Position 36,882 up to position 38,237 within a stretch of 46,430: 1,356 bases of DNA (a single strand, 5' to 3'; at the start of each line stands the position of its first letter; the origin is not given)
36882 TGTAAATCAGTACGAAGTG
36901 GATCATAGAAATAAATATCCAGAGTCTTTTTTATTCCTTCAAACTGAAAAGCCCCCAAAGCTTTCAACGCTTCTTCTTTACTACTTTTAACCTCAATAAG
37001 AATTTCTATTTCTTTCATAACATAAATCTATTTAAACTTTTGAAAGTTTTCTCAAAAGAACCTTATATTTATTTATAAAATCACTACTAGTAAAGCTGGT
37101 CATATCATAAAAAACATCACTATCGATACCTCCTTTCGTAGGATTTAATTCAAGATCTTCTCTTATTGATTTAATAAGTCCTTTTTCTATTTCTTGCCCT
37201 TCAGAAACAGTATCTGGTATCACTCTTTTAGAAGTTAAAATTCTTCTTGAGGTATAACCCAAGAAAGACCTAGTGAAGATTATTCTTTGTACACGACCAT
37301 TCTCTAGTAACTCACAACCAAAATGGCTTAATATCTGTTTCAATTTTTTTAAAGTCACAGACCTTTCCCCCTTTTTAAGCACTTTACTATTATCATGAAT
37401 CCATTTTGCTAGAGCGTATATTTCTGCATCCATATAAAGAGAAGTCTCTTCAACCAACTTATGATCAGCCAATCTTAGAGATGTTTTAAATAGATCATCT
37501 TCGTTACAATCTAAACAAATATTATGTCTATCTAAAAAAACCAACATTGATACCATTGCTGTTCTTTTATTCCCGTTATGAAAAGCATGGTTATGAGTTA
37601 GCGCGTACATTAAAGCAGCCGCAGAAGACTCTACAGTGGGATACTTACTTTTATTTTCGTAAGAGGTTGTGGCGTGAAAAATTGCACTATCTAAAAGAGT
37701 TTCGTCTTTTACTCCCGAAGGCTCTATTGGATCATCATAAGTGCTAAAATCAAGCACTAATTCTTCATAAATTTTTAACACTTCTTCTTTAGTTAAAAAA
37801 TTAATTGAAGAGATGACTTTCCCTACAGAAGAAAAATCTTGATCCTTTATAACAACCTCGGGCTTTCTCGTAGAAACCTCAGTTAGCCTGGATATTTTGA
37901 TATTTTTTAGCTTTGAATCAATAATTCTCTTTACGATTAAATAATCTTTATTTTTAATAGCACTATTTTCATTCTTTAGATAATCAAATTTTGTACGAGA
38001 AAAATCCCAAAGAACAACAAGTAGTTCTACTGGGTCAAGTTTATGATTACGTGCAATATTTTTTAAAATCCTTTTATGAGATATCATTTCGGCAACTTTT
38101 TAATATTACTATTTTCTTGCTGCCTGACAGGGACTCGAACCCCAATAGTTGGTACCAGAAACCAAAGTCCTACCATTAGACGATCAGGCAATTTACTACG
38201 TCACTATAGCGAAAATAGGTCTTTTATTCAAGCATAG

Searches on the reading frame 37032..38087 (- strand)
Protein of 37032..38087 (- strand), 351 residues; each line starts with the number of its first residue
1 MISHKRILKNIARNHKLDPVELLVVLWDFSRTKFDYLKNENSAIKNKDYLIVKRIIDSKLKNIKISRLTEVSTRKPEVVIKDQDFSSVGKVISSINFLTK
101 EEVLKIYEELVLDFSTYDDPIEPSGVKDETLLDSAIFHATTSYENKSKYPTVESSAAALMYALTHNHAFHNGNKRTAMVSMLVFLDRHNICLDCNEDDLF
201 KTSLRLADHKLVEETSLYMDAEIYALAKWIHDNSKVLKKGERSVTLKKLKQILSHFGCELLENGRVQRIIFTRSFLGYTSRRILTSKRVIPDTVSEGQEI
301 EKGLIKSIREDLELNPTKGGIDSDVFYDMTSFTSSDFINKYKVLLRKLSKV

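Call 4: search_protein_families(library=pfam, proteins=[window:37032-38087:-], max_evalue=0.01)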
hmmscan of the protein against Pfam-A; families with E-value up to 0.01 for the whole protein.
window:37032-38087:- (351 aa): 1 family
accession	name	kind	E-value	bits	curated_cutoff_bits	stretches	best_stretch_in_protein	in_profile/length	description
PF02661.23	Fic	-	4.1e-12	47.2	24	1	98-185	2-93/93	Fic/DOC family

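Call 5: search_protein_families(library=ncbifam, proteins=[window:37032-38087:-], max_evalue=0.01)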
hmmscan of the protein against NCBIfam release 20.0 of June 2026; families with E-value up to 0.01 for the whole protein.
window:37032-38087:- (351 aa): 1 family
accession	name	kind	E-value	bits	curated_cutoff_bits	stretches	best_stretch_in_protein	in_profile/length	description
TIGR01550.1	DOC_P1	subfamily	1.6e-13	50.9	38.65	1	117-211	17-110/122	type II toxin-antitoxin system death-on-curing family toxin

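Call 6: search_protein_families(library=padloc, proteins=[window:37032-38087:-], max_evalue=0.01)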
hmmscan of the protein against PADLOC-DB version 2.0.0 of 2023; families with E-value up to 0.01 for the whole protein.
window:37032-38087:- (351 aa): 5 families
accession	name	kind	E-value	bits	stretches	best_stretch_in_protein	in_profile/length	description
PDLC04965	PDC-S23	-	9.2e-14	49.6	1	127-199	220-291/327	-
PDLC04963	PDC-S23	-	1.2e-12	45.9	1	125-199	201-275/312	-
PDLC04964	PDC-S23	-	1.5e-09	35.5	1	95-200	191-296/331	-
PDLC04718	PDC-M59B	-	7.3e-07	27.5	1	94-190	4-91/159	-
PDLC04848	PDC-S05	-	2.3e-05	22.1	1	153-192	210-249/291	-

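Call 11: search_solved_structures(query=window:37032-38087:-, max_evalue=0.01, show_alignments=2)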
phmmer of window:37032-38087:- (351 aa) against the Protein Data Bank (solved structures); distinct sequences matched with E-value up to 0.01: 1.
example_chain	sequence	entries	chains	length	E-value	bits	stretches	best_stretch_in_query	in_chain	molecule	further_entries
9vzc_A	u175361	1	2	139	6.9e-09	39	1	94-195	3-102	Death-on-curing family protein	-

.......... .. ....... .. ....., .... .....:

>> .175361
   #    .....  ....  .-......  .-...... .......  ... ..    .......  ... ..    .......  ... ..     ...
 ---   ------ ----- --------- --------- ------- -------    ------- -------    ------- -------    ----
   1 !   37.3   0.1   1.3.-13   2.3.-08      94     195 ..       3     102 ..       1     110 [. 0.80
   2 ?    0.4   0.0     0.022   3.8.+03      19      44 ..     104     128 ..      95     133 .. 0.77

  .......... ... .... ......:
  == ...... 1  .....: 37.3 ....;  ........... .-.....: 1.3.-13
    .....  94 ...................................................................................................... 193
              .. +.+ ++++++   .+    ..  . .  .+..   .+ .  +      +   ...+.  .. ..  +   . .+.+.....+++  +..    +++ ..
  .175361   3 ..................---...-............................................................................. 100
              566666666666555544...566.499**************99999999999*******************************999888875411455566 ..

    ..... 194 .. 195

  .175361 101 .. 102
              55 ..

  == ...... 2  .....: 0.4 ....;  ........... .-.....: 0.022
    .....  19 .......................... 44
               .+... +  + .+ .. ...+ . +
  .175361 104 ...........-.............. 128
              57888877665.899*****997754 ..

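Call 17: find_encoding_contigs(protein=window:37032-38087:-, flank=10000, max_places=10)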
Protein window:37032-38087:- (351 aa): 2 contigs read that carry it; 2 places shown.
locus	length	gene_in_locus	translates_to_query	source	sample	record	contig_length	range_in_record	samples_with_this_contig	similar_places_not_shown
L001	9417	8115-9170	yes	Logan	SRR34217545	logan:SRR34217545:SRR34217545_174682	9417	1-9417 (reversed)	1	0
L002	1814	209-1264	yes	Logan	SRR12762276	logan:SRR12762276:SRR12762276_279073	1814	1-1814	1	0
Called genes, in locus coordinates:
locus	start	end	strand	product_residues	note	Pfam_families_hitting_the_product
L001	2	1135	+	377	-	?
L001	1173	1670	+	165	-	PF01471:PG_binding_1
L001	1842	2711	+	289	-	PF03462:PCRF, PF00472:RF-1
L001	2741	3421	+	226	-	PF00005:ABC_tran, PF02463:SMC_N (faint), PF13304:AAA_21 (faint)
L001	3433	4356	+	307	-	PF18075:FtsX_ECD, PF02687:FtsX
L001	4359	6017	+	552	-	PF01656:CbiA (weak), PF06418:CTP_synth_N, PF00117:GATase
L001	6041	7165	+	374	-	PF01180:DHO_dh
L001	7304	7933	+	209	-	-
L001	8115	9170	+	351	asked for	PF02661:Fic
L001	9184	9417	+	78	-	?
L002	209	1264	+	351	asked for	PF02661:Fic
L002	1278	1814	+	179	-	?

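Call 18: find_homologous_proteins(query=window:37032-38087:-, max_evalue=0.00001)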
Query window:37032-38087:- (351 aa): 206 proteins with E <= 0.00001 among 3721 candidates; the best 120 are listed.
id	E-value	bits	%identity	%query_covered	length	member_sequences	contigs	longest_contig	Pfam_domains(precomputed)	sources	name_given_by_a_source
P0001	3.0e-224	762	100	100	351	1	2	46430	PF02661.24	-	-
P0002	1.2e-144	500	67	100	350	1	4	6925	PF02661.24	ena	-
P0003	1.3e-143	497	66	100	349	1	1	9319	PF02661.24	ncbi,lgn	-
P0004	4.9e-141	488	65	100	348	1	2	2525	PF02661.24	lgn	-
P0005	7.9e-136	471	61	100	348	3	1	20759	PF02661.24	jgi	jgi:death-on-curing family protein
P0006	1.3e-134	467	61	100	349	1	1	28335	PF02661.24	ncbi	-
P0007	7.6e-134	464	60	99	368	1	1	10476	PF02661.24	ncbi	-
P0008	1.8e-131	457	61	100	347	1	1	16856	PF02661.24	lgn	-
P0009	4.5e-131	455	59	99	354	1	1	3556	PF02661.24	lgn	-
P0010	2.0e-129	450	61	100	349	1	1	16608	PF02661.24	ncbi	-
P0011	4.9e-129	449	59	100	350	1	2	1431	PF02661.24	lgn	-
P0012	9.8e-125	435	60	100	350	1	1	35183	PF02661.24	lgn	-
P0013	5.8e-123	429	58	100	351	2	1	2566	PF02661.24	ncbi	-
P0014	2.9e-121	423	58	100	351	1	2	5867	PF02661.24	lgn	-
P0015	3.7e-120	419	55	100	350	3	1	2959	PF02661.24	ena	-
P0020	3.8e-117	410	56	100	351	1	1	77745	PF02661.24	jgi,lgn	jgi:death-on-curing family protein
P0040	1.1e-103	365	51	100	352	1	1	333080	PF02661.24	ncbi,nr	ncbi:MAG: type II toxin-antitoxin system death-on-curing family toxin [Candidatus Nomurabacteria bac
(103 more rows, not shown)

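Call 19: find_encoding_contigs(protein=P0006, flank=7000, max_places=3)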
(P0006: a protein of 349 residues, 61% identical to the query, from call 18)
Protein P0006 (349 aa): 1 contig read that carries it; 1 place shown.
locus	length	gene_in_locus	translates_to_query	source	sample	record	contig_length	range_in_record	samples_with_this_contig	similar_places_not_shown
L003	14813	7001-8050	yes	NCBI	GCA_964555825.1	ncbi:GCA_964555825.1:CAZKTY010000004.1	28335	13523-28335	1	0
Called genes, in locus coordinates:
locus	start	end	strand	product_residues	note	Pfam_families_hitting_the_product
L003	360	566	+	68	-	-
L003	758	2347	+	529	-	PF00239:Resolvase, PF07508:Recombinase, PF13408:Zn_ribbon_recom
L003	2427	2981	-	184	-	PF01923:Cob_adeno_trans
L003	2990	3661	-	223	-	PF00106:adh_short, PF08659:KR, PF23441:SDR (faint), PF01370:Epimerase (weak), PF13561:adh_short_C2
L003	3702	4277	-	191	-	PF00293:NUDIX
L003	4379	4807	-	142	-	PF01245:Ribosomal_L19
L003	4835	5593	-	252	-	PF00849:PseudoU_synth_2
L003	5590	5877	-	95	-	PF00708:Acylphosphatase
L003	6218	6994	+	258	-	-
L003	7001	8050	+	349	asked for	PF02661:Fic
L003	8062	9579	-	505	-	PF00239:Resolvase, PF07508:Recombinase, PF13408:Zn_ribbon_recom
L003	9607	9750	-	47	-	-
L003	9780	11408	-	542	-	-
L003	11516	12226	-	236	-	-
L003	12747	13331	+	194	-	-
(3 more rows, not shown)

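Call 20: find_encoding_contigs(protein=P0020, flank=7000, max_places=3)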
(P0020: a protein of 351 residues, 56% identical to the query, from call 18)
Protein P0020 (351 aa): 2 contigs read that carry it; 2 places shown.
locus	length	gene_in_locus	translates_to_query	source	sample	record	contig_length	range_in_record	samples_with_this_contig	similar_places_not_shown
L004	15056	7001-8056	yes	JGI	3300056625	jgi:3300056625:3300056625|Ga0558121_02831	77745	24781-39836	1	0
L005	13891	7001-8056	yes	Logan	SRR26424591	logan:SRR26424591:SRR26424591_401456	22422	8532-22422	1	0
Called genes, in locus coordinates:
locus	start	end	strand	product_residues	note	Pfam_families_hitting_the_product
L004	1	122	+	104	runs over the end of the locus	PF00861:Ribosomal_L18p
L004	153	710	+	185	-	PF00333:Ribosomal_S5, PF03719:Ribosomal_S5_C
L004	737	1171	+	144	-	PF00828:Ribosomal_L27A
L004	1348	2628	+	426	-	PF00344:SecY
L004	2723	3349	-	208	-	-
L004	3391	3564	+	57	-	-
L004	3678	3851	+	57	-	PF04014:MazE_antitoxin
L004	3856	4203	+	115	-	PF03819:MazG (weak), PF12643:MazG-like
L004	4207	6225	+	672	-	PF09848:SLFN-g3_helicase, PF00717:Peptidase_S24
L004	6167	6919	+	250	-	PF01844:HNH (weak), PF14279:HNH_5 (weak)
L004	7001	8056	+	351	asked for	PF02661:Fic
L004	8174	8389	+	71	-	-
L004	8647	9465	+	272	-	-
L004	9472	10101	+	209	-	PF13643:DUF4145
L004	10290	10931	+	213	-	PF20334:DUF6629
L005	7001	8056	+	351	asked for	PF02661:Fic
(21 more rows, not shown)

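Call 21: find_encoding_contigs(protein=P0040, flank=7000, max_places=3)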
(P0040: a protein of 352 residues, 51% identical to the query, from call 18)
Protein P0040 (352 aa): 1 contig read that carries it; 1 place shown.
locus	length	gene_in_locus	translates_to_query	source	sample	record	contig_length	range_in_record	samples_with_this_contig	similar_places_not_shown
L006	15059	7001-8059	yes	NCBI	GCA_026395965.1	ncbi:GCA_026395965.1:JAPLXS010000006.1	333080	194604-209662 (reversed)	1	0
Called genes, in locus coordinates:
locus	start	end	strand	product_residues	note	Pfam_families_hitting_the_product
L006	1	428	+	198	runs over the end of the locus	PF09335:VTT_dom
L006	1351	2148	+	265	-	PF00849:PseudoU_synth_2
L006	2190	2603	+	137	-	PF01245:Ribosomal_L19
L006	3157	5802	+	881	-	-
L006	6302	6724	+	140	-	PF05656:DUF805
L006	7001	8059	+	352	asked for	PF02661:Fic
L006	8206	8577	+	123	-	-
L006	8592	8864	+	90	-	PF02810:SEC-C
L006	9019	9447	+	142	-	PF00293:NUDIX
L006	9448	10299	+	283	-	-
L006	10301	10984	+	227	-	-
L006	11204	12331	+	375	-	PF00149:Metallophos, PF12850:Metallophos_2 (weak)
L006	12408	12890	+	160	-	PF01467:CTP_transf_like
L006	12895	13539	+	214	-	PF07099:DUF1361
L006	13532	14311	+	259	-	PF08282:Hydrolase_3, PF03332:PMM, PF05116:S6PP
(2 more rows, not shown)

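Call 23: find_related_loci(query=A1, collection=genome_contigs, flank=10000)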
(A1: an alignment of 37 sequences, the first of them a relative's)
Query A1 (351 aa) in genome_contigs; peptide patterns used: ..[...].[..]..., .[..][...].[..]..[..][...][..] (x = any residue, [..] = any of these).
412 stretches matched a pattern; 301 encode a relative of the query (tblastn E <= 1e-3); the best 80 are kept; 80 distinct loci.
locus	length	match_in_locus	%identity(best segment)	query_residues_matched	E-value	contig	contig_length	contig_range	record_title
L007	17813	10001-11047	61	1-351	2e-142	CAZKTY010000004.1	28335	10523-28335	MAG TPA_asm: uncultured Candidatus Saccharibacteria bacterium isolate SRP142039_co2_4 genome assembly, contig: NODE_689_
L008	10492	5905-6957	58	1-351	2e-130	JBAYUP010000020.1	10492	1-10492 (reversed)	MAG: Candidatus Paceibacterota bacterium isolate SO_2016_LW3_38 scaffold09322_LW162_2016, whole genome shotgun sequence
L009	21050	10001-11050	52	1-351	7e-118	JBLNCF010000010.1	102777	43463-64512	MAG: Bacillota bacterium isolate MAG132 PRJNA950955_bin39_renamed_9, whole genome shotgun sequence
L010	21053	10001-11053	51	1-350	5e-110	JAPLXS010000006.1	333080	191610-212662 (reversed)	MAG: Candidatus Nomurabacteria bacterium isolate LacPavin_0419_WC53_MAG_32_16 LacPavin_0419_WC53_scaffold_227328, whole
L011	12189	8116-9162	46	1-351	4e-101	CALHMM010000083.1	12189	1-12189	MAG: Candidatus Pacebacteria bacterium isolate R4_Bin_Bin_21_sub_1 genome assembly, contig: c_000005183964, whole genome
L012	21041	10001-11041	47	1-351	6e-94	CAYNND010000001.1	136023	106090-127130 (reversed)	MAG TPA_asm: uncultured Candidatus Saccharibacteria bacterium isolate SRP170004_co1_174 genome assembly, contig: NODE_12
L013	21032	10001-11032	41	1-351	4e-82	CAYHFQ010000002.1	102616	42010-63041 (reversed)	MAG TPA_asm: uncultured Gammaproteobacteria bacterium isolate ERP119702_co3_211 genome assembly, contig: NODE_59_length_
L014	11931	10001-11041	35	10-351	3e-63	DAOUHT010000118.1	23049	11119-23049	MAG TPA_asm: Dehalococcoidia bacterium isolate S18_111 46016, whole genome shotgun sequence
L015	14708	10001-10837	40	69-351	2e-62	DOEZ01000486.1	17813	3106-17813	MAG TPA_asm: Planctomycetaceae bacterium isolate UBA11386 contig_45779, whole genome shotgun sequence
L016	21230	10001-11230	33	2-349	5e-62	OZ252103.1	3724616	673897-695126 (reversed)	MAG: bacterium isolate 8b9b2d7a-c40d-4f90-8ad6-3455a0001c0c genome assembly, chromosome: 1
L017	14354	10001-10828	40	76-351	7e-62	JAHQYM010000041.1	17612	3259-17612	MAG: Acidimicrobiia bacterium isolate 10 NODE_4155_length_17612_cov_17.1204_ID_8309, whole genome shotgun sequence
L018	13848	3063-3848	41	91-351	7e-61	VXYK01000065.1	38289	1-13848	MAG: Acidimicrobiaceae bacterium isolate SB0670_bin_1 NODE_576_length_38289_cov_17.099022, whole genome shotgun sequence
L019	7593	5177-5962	40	91-351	2e-60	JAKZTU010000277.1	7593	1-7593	MAG: Acidimicrobiales bacterium isolate Langseth_MAG_00067 Langseth_MAG_00067_000000000277, whole genome shotgun sequenc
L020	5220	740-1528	42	94-351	2e-60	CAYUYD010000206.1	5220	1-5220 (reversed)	MAG TPA_asm: uncultured Planctomycetaceae bacterium isolate SRP256446_co1_86 genome assembly, contig: NODE_11494_length_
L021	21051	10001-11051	53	1-351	6e-102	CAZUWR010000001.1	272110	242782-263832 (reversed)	MAG TPA_asm: uncultured Bdellovibrionales bacterium isolate SRP278252_co2_235 genome assembly, contig: NODE_25_length_27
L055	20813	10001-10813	38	85-351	1e-53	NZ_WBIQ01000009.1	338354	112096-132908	Agromyces lapidis strain JCM 14321 Scaffold7_1, whole genome shotgun sequence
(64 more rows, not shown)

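Call 53: predict_structure(alignment_id=A1)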
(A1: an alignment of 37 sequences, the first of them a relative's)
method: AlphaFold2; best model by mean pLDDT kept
length: 351 residues; sequences in the alignment: 37
mean_pLDDT: 88.4   pTM: 0.81
mean pLDDT of the five models: 88.4, 88.0, 86.9, 86.6, 83.1
residues with pLDDT >= 90: 207; 70-90: 125; 50-70: 16; < 50: 3
segments of 3 or more residues with pLDDT < 50: none
pLDDT, mean of each block of 10 residues (from residue 1): 82 91 88 88 92 86 56 71 91 89 96 87 94 96 93 97 95 96 93 92 94 92 98 84 84 91 93 84 94 86 90 83 77 83 90 80
secondary structure, 60 per line:
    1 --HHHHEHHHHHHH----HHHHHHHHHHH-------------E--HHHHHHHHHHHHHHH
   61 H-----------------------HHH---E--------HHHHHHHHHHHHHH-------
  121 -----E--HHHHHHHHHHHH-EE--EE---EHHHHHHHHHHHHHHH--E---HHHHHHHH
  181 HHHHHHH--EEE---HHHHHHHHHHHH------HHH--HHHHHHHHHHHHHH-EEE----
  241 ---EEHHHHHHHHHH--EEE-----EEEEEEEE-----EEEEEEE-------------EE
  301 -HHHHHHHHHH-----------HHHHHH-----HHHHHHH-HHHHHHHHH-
elements in order: H3-6 H8-14 H19-29 H46-61 H100-113 H129-140 H152-166 H173-187 E190-192 H196-207 H219-232 E234-236 H246-255 E258-260 E266-273 E279-285 H302-311 H323-328 H334-340 H342-350

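Call 59: fold_search(model_id=the predicted structure, library=pdb)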
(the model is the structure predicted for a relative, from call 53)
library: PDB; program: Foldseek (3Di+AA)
matches with E <= 10: 195; with E <= 0.001: 0
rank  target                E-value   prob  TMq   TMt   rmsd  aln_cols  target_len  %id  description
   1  3kh2_C                1.4e-03  1.00  0.27  0.71   3.8       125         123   21  Crystal structure of the P1 bacteriophage Doc toxin (F68S) in complex with the Phd antitoxin (L17M/V39A). Northeast St (released 2010-08-18)
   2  3kh2_A                2.2e-03  1.00  0.27  0.70   3.8       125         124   22  Crystal structure of the P1 bacteriophage Doc toxin (F68S) in complex with the Phd antitoxin (L17M/V39A). Northeast St (released 2010-08-18)
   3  3k33_A                2.2e-03  1.00  0.28  0.70   4.4       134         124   22  Crystal structure of the Phd-Doc complex (released 2010-08-18)
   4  3dd7_A                4.3e-03  1.00  0.29  0.74   4.1       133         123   20  Structure of DocH66Y in complex with the C-terminal domain of Phd (released 2008-09-16)
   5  3dd7_C                1.0e-02  1.00  0.26  0.68   4.1       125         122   20  Structure of DocH66Y in complex with the C-terminal domain of Phd (released 2008-09-16)
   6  5nv5_B                1.4e-02  0.99  0.22  0.35  10.9       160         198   14  Enterococcus faecalis FIC protein (released 2018-05-30)
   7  6ep0_A                1.9e-02  0.99  0.22  0.35   7.2       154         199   15  Enterococcus faecalis FIC protein in complex with AMP and calcium ion. (released 2019-02-06)
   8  5nv5_C                2.6e-02  0.98  0.23  0.36   7.2       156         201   15  Enterococcus faecalis FIC protein (released 2018-05-30)
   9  5cgl_A                2.9e-02  0.98  0.22  0.42  10.6       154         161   14  Fic protein from Neisseria meningitidis (NmFic) mutant E102R in dimeric form (released 2016-01-27)
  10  5ckl                  3.5e-02  0.97  0.22  0.38  11.2       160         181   13  Fic protein from Neisseria meningitidis (NmFic) mutant E156R in dimeric form (released 2016-01-27)
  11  5cmt                  4.0e-02  0.97  0.22  0.38  11.2       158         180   13  Fic protein from Neisseria meningitidis (NmFic) mutant E156R Y183F in dimeric form (released 2016-01-27)
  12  6ep2_A                4.7e-02  0.99  0.25  0.39   6.7       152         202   17  Enterococcus faecalis FIC protein in complex with ADP and calcium ion. (released 2019-02-06)
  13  5cgl_B                5.7e-02  0.96  0.22  0.42  10.6       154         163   14  Fic protein from Neisseria meningitidis (NmFic) mutant E102R in dimeric form (released 2016-01-27)
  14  6erb_A                6.2e-02  0.96  0.23  0.36   7.1       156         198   13  Enterococcus faecalis FIC protein (H111A) in complex with sulfate. (released 2019-02-06)
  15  2f6s_A                6.5e-02  0.95  0.22  0.39  10.9       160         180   11  Structure of cell filamentation protein (fic) from Helicobacter pylori (released 2006-01-10)
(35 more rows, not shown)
